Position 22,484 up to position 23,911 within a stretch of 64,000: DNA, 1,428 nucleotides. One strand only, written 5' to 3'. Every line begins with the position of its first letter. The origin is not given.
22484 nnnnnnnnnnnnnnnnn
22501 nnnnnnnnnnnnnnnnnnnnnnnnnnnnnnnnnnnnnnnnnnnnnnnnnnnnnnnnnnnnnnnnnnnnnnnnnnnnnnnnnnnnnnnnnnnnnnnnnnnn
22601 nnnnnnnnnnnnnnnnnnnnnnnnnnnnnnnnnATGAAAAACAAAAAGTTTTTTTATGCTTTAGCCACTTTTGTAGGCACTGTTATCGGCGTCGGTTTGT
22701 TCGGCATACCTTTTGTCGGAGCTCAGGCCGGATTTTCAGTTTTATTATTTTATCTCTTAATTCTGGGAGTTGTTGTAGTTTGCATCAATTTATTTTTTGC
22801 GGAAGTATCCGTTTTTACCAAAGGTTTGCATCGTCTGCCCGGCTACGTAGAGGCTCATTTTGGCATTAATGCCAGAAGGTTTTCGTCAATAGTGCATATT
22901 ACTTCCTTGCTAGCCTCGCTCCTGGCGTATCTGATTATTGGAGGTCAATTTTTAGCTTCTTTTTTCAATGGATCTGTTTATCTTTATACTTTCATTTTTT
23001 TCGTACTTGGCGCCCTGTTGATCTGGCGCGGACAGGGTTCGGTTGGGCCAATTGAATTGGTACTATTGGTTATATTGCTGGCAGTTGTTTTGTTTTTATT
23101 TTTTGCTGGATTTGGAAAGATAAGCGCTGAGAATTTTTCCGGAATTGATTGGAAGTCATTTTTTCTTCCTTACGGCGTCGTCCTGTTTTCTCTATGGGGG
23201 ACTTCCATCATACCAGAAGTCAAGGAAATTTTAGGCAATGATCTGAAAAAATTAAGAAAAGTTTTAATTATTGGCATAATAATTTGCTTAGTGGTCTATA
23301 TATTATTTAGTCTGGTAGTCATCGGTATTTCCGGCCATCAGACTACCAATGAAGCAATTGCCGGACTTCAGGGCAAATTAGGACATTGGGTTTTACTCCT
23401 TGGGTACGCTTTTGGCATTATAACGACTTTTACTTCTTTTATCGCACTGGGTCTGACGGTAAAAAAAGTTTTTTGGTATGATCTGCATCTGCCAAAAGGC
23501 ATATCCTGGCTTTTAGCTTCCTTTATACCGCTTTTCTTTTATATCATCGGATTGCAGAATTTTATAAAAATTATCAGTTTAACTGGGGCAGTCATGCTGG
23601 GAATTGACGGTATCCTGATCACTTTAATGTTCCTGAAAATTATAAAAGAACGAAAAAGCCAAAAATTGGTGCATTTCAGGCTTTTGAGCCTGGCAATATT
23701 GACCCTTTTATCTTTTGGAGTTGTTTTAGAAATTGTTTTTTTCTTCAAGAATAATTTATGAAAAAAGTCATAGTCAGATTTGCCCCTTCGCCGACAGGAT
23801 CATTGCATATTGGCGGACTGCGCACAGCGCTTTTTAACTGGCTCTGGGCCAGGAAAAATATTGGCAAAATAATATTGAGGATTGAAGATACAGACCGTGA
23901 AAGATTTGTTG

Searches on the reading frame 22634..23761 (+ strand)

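Call 89: search_protein_families(library=pfam, max_evalue=0.0001, proteins=[window:22634-23761:+])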
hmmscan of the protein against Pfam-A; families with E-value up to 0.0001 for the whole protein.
window:22634-23761:+ (375 aa): 2 families
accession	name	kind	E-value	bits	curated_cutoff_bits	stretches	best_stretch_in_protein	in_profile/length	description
PF03222.19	Trp_Tyr_perm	-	2.4e-21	76.8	22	1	3-368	2-392/393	Tryptophan/tyrosine permease family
PF13520.12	AA_permease_2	-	9.4e-09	35.1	27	1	6-271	3-290/427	Amino acid permease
